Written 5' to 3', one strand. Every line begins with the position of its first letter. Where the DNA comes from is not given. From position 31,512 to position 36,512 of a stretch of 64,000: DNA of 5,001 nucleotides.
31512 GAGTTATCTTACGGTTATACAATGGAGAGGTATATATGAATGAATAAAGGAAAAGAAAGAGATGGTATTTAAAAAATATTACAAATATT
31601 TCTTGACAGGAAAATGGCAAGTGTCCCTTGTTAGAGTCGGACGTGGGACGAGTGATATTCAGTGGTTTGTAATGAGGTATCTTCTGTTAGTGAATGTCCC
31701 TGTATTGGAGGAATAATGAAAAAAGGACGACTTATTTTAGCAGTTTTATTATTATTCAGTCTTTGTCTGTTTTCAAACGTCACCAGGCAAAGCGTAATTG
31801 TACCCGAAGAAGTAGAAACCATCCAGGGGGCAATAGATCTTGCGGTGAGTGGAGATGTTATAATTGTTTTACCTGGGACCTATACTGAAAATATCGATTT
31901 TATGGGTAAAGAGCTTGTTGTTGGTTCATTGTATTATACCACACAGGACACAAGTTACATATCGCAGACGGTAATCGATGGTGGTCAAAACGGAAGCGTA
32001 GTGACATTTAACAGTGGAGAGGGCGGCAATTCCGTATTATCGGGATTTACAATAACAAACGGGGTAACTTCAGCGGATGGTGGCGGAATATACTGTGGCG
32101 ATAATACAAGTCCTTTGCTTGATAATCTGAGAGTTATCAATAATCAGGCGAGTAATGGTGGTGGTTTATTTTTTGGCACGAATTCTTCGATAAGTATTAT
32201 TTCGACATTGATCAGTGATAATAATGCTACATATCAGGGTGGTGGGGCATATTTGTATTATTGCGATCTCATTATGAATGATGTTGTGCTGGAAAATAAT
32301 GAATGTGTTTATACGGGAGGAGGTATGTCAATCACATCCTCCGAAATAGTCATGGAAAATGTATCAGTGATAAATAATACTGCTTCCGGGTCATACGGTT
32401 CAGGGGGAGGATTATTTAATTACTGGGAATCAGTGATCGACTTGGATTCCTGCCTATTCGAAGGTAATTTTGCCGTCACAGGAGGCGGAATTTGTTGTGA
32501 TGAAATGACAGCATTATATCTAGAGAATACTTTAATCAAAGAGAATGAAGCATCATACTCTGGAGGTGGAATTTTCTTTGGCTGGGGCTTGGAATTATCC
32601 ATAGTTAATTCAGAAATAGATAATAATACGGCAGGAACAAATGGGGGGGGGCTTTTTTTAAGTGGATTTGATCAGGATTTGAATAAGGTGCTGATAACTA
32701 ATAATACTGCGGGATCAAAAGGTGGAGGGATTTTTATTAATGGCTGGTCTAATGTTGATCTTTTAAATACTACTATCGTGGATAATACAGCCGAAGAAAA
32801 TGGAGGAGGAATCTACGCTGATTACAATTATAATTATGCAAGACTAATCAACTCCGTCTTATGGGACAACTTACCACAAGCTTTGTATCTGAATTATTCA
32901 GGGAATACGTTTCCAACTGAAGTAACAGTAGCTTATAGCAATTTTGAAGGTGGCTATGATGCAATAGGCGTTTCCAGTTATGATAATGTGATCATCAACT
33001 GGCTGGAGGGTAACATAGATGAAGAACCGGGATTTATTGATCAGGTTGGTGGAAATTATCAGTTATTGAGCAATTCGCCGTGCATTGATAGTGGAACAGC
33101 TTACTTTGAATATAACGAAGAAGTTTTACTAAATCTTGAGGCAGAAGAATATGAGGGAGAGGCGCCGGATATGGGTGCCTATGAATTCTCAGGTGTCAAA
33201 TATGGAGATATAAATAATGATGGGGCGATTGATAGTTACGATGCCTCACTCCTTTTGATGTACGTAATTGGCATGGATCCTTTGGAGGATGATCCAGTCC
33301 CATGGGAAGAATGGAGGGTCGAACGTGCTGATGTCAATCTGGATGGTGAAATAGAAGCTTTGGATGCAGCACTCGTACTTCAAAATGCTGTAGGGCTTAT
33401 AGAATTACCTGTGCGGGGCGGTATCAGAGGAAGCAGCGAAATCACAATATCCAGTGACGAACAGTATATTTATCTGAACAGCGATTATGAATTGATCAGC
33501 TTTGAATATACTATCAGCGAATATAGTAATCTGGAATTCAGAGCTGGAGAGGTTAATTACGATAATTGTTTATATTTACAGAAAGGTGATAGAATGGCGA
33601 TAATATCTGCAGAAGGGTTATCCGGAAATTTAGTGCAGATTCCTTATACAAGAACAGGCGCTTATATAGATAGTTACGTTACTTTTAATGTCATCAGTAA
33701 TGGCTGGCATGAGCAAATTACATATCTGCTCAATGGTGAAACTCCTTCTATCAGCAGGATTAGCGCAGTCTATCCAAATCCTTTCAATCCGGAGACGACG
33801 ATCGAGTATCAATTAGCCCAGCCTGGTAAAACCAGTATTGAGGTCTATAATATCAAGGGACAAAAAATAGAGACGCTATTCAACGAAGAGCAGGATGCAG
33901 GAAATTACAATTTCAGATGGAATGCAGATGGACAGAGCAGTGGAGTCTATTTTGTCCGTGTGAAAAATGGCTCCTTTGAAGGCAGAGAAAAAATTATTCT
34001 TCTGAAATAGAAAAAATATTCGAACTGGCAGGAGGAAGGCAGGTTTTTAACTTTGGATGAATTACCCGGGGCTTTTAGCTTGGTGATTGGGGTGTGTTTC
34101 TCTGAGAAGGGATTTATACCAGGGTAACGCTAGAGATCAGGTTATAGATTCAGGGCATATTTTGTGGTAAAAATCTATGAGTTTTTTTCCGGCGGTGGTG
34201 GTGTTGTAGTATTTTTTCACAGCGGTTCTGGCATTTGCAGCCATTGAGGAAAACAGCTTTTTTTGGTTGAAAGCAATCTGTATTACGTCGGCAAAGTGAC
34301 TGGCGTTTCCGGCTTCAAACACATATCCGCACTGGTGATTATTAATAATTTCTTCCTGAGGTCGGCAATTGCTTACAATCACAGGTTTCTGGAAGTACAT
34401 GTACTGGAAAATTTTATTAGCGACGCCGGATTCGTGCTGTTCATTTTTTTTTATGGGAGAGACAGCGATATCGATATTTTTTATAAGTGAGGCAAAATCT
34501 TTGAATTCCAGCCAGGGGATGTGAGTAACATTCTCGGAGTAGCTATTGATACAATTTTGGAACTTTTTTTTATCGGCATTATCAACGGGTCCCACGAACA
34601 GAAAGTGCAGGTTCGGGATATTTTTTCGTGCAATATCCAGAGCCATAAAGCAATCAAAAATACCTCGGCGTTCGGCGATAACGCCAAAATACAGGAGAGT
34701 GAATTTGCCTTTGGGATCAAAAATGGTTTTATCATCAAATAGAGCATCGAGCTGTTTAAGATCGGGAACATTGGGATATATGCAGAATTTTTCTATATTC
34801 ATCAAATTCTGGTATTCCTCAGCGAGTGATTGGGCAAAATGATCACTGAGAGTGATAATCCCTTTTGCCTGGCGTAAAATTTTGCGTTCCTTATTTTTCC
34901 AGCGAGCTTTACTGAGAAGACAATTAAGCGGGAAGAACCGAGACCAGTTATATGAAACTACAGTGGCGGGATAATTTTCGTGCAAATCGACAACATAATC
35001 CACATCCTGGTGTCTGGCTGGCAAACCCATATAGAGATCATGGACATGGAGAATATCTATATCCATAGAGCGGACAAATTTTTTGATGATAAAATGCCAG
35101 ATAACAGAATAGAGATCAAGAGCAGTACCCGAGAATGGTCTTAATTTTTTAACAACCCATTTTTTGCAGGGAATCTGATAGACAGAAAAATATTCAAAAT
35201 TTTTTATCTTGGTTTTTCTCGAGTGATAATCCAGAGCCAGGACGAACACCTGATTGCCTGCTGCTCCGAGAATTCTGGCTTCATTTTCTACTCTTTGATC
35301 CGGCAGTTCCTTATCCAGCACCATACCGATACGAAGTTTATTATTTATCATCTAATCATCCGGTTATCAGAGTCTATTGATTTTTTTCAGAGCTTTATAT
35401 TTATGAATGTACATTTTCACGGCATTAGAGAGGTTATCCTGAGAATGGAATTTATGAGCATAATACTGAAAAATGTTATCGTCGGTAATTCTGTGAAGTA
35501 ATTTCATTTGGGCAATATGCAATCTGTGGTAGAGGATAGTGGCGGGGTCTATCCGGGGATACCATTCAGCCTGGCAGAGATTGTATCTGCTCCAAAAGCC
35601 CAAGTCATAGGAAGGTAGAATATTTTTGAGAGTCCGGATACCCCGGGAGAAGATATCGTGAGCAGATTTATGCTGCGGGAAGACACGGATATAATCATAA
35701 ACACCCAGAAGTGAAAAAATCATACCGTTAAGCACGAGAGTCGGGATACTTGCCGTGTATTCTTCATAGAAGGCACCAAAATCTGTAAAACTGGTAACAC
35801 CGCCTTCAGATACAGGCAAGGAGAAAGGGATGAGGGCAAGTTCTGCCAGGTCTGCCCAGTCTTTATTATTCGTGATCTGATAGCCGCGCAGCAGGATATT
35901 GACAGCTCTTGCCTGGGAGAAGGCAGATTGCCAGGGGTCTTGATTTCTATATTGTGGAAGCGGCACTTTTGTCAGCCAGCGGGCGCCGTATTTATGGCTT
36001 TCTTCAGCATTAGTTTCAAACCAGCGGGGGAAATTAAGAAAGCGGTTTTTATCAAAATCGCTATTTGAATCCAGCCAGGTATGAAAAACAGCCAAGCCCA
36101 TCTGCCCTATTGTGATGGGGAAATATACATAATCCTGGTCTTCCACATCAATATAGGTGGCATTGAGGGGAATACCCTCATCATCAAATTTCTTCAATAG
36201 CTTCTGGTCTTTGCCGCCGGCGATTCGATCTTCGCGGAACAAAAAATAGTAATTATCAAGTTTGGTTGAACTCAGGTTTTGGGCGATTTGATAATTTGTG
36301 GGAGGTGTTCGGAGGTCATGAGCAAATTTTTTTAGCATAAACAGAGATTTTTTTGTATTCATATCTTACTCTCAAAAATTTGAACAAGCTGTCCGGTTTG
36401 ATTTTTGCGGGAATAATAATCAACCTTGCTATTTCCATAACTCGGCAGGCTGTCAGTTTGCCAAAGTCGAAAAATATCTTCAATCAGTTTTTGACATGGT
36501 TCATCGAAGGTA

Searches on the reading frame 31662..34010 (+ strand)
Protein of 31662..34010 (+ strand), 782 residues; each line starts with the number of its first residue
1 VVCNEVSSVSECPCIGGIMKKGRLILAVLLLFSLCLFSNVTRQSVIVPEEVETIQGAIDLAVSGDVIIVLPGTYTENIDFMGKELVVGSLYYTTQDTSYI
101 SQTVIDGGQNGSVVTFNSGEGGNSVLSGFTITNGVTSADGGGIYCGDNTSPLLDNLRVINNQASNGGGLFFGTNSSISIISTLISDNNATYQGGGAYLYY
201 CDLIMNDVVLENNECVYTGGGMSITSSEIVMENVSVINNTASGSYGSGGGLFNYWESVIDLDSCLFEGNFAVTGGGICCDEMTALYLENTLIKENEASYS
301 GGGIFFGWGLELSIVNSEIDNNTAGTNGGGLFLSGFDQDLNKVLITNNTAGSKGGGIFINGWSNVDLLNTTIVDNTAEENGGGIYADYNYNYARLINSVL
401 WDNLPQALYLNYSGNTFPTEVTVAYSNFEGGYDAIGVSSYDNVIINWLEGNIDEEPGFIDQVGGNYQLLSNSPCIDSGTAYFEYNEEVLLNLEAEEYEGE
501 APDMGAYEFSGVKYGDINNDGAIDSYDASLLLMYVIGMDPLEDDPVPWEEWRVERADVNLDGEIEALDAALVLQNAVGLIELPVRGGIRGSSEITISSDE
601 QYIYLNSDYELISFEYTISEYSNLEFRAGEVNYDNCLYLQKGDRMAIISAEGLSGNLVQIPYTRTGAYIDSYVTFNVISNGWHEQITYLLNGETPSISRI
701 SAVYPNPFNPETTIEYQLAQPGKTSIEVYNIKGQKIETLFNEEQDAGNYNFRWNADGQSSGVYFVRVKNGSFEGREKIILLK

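Call 39: search_protein_families(library=pfam, proteins=[window:31662-34010:+], max_evalue=0.001)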
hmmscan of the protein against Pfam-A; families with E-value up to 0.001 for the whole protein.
window:31662-34010:+ (782 aa): 4 families
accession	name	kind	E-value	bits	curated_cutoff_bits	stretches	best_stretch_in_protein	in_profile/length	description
PF18962.6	Por_Secre_tail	-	9.4e-12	45.5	27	1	703-779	1-74/75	Secretion system C-terminal sorting domain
PF00404.24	Dockerin_1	-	3.2e-10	40.5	22.9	1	514-572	1-52/57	Dockerin type I domain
PF02415.23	Chlam_PMP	-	1.2e-08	34.7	20.6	0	369-386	1-18/19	Chlamydia polymorphic membrane protein (Chlamydia_PMP) repeat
PF13860.13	FlgD_ig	-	1.4e-05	25.5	27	1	712-768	12-74/79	FlgD Ig-like domain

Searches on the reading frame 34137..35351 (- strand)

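Call 39: search_protein_families(library=pfam, proteins=[window:34137-35351:-], max_evalue=0.001)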
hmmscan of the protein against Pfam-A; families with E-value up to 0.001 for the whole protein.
window:34137-35351:- (404 aa): 4 families
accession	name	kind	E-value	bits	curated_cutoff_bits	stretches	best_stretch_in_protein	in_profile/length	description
PF00534.26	Glycos_transf_1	-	2.5e-18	66.6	26.4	1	212-375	11-170/172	Glycosyl transferases group 1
PF13692.12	Glyco_trans_1_4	-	4.3e-16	59.9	27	1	217-358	2-137/142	Glycosyl transferases group 1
PF13439.12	Glyco_transf_4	-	5.9e-11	43.1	28.5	1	21-181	8-153/170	Glycosyltransferase Family 4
PF13579.12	Glyco_trans_4_4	-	3.2e-06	28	29.7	1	19-178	5-144/158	Glycosyl transferase 4-like domain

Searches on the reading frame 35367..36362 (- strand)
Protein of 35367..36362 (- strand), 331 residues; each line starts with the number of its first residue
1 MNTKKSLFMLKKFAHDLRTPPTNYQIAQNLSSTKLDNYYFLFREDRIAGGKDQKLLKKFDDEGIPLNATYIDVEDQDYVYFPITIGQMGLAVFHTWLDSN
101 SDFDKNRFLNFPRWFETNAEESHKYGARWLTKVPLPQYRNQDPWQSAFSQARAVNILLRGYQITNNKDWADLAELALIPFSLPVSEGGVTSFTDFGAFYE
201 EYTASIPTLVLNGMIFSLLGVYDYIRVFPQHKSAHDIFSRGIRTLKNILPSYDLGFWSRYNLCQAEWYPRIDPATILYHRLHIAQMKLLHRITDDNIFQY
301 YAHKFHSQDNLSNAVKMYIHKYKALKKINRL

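Call 39: search_protein_families(library=pfam, proteins=[window:35367-36362:-], max_evalue=0.001)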
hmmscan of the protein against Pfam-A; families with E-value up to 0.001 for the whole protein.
window:35367-36362:- (331 aa): 1 family
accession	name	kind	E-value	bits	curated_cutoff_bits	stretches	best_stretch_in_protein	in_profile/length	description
PF06662.19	C5-epim_C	-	2e-43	148.5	23.3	1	136-307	14-188/188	D-glucuronyl C5-epimerase C-terminus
